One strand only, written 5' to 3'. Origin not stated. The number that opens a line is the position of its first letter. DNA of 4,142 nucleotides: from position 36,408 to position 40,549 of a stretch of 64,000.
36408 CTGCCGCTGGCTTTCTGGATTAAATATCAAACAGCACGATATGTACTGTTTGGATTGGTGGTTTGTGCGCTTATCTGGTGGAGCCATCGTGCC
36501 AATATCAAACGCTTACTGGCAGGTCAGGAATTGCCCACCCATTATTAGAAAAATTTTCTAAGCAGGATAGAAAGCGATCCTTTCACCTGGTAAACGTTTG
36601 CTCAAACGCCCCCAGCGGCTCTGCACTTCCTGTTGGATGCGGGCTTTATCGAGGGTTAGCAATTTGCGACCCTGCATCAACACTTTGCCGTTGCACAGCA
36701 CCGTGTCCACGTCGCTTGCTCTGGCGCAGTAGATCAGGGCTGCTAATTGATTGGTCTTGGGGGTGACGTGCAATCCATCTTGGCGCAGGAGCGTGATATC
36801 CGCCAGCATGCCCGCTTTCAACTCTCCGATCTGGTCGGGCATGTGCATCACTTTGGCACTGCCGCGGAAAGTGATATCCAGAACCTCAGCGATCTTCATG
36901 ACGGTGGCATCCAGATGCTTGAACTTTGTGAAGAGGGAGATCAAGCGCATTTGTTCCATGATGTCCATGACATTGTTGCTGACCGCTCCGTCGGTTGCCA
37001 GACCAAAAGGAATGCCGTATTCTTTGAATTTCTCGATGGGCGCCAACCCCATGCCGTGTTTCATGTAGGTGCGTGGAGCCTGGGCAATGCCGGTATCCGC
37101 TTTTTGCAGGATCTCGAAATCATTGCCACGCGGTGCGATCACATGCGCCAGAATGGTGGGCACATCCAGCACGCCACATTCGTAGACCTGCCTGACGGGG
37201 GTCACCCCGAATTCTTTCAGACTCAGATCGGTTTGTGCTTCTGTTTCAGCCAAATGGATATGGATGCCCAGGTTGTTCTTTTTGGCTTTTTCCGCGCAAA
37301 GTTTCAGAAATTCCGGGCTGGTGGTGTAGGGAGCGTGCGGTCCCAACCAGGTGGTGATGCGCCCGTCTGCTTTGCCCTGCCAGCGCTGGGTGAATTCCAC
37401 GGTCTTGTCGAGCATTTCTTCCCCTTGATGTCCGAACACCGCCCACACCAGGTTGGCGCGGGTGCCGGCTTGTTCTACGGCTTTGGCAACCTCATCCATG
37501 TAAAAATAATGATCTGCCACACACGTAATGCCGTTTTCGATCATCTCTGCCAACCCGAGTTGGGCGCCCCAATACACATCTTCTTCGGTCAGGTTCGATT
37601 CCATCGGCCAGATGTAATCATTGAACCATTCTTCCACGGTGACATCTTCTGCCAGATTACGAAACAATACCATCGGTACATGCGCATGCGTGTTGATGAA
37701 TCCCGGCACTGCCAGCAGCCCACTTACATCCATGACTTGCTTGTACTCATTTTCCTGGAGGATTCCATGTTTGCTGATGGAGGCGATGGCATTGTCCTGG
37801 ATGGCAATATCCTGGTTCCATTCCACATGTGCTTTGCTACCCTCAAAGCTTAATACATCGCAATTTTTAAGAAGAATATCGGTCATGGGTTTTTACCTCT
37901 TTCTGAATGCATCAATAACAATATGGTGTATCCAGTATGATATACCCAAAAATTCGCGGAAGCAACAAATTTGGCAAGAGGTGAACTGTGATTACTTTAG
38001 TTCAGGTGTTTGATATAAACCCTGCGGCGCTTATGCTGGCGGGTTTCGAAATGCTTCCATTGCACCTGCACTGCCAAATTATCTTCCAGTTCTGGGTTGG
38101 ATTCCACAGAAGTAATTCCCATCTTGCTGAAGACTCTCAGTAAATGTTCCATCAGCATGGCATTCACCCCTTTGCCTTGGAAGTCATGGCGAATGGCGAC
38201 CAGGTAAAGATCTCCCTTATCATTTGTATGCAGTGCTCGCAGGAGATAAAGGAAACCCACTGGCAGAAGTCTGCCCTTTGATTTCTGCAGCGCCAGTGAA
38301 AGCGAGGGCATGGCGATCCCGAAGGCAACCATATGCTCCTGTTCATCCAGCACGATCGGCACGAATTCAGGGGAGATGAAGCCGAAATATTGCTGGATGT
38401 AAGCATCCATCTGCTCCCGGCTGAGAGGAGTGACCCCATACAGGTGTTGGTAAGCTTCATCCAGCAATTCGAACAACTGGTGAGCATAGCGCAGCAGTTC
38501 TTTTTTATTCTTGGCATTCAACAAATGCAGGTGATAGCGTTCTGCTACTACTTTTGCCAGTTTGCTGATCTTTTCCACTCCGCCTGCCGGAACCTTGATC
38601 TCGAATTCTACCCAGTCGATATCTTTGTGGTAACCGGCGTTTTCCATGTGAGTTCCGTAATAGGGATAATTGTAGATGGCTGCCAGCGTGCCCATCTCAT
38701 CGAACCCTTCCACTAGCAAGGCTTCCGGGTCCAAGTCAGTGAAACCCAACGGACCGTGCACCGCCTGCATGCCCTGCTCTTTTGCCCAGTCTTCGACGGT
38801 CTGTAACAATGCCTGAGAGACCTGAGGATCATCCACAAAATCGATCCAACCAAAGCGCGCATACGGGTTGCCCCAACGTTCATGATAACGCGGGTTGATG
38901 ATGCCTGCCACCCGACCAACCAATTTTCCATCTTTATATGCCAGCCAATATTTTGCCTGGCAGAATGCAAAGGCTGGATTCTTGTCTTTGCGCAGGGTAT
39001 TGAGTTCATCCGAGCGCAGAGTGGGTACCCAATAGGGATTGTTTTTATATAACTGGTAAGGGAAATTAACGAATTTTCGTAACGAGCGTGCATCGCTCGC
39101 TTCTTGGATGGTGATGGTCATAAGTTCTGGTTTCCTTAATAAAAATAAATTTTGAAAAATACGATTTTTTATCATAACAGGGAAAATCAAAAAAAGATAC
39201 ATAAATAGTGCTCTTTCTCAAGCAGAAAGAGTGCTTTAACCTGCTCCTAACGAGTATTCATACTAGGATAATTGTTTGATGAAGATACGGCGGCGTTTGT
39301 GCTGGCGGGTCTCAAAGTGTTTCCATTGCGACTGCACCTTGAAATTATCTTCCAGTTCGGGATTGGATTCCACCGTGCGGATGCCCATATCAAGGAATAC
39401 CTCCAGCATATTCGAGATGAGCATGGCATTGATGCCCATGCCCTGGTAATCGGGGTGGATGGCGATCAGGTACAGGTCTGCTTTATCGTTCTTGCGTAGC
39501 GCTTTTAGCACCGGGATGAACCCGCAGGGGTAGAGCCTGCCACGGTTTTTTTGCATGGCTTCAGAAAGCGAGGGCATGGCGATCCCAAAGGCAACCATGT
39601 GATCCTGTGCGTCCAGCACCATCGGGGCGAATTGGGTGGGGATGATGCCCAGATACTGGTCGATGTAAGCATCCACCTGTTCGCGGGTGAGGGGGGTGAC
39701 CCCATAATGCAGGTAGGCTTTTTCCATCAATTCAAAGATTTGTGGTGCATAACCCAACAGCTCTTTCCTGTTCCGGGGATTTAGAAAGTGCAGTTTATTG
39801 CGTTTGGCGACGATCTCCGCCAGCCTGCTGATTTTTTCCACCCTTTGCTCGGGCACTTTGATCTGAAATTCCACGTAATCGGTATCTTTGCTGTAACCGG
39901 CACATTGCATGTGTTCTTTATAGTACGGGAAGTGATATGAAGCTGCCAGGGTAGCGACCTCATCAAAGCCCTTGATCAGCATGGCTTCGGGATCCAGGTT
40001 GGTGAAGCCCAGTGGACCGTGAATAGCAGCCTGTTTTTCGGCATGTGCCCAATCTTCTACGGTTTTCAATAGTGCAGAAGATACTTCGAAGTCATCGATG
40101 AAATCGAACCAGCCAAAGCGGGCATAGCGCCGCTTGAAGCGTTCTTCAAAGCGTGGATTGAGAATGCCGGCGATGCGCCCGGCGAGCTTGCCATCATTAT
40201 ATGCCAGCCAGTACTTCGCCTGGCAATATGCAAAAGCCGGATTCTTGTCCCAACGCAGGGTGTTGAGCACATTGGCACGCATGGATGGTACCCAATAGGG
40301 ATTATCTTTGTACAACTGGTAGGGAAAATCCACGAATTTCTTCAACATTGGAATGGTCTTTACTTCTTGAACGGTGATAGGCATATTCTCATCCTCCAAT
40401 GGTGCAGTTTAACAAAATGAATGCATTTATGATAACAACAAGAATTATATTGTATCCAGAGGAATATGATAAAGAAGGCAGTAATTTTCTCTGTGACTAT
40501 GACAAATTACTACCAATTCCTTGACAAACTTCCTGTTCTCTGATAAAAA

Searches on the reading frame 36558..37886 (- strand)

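Call 7: search_protein_families(library=ncbifam, proteins=[window:36558-37886:-])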
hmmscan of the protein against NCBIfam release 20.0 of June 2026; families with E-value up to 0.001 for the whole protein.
window:36558-37886:- (442 aa): 49 families (the best 25 are shown)
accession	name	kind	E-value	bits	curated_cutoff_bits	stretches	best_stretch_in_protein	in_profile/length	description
NF004701.0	PRK06038.1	equivalog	3e-111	372.2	609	1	1-423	3-421/432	N-ethylammeline chlorohydrolase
NF006252.0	PRK08393.1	equivalog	8.2e-100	334.8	617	1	4-423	3-418/424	N-ethylammeline chlorohydrolase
NF006549.0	PRK09045.1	equivalog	6.9e-90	301.8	540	1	18-425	23-435/444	TRZ/ATZ family hydrolase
NF005557.0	PRK07228.1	equivalog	6.4e-83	278.9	522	1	3-431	2-440/445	5'-deoxyadenosine deaminase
NF012037.0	PRK15493.1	equivalog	3.6e-70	236.9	779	1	21-421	19-426/435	bifunctional S-methyl-5'-thioadenosine deaminase/S-adenosylhomocysteine deaminase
NF005211.0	PRK06687.1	equivalog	1.2e-65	222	703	1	18-412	15-417/419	TRZ/ATZ family protein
NF006055.0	PRK08203.1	equivalog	1.6e-65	221.5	532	2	156-428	180-450/455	8-oxoguanine deaminase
NF005540.0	PRK07203.1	equivalog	2e-63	214.6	444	1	4-432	2-442/444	putative aminohydrolase SsnA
NF004995.0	PRK06380.1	subfamily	1.6e-62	211.9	567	1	4-417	3-412/418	metal-dependent hydrolase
TIGR03314.1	Se_ssnA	subfamily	1.2e-61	208.9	455.5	1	4-431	1-440/441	putative selenium metabolism protein SsnA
NF009059.0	PRK12393.1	equivalog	9e-53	179.6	543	2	139-427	166-454/460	amidohydrolase family protein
NF006056.0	PRK08204.1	subfamily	9.5e-47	159.8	391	1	2-431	3-443/449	hypothetical protein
NF004801.0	PRK06151.1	subfamily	1.4e-38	133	416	1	152-433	182-467/491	chlorohydrolase family protein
NF006681.0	PRK09229.1-2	equivalog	2.9e-36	125.2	362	1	19-412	16-433/451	formimidoylglutamate deiminase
TIGR02967.1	guan_deamin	equivalog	2.3e-29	102.6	375.4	1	27-369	9-362/401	guanine deaminase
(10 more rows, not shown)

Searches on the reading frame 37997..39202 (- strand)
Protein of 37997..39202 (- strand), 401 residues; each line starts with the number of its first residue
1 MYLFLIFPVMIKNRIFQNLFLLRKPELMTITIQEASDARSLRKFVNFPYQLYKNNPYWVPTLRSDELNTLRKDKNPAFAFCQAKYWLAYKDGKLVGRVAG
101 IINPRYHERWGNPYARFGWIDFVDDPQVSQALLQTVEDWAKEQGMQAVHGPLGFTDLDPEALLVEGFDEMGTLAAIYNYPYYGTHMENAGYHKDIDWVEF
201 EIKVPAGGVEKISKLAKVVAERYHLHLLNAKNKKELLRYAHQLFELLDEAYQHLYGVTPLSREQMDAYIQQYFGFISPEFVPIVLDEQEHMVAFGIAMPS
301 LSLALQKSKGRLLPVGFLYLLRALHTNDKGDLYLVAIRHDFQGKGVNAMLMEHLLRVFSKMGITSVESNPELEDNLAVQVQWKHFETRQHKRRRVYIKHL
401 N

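Call 7: search_protein_families(library=ncbifam, proteins=[window:37997-39202:-])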
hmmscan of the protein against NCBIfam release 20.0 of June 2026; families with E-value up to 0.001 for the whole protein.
window:37997-39202:- (401 aa): 1 family
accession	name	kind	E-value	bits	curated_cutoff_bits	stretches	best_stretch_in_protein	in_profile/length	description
TIGR01575.1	rimI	equivalog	0.00041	20.5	86.4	0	315-396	44-121/132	ribosomal protein S18-alanine N-acetyltransferase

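Call 35: search_protein_families(library=pfam, proteins=[window:37997-39202:-])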
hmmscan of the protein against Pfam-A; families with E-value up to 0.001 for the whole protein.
window:37997-39202:- (401 aa): 2 families
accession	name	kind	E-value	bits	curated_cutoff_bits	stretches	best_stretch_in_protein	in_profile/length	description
PF00583.31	Acetyltransf_1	-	1e-10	42.3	20.7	1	310-368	42-98/116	Acetyltransferase (GNAT) family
PF13508.13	Acetyltransf_7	-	2.2e-05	25.2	27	0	315-366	15-65/84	Acetyltransferase (GNAT) domain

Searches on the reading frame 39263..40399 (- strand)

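Call 7: search_protein_families(library=ncbifam, proteins=[window:39263-40399:-])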
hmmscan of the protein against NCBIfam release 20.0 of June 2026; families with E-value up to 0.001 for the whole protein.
window:39263-40399:- (378 aa): 1 family
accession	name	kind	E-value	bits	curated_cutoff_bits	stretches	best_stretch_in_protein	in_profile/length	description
TIGR01575.1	rimI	equivalog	9.9e-05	22.5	86.4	0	304-343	53-92/132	ribosomal protein S18-alanine N-acetyltransferase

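Call 35: search_protein_families(library=pfam, proteins=[window:39263-40399:-])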
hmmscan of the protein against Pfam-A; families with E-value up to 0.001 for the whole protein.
window:39263-40399:- (378 aa): 2 families
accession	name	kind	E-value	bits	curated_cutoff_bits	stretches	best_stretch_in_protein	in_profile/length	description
PF00583.31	Acetyltransf_1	-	3.2e-08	34.3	20.7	1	291-345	44-98/116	Acetyltransferase (GNAT) family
PF13508.13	Acetyltransf_7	-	0.00032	21.4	27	0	300-343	23-65/84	Acetyltransferase (GNAT) domain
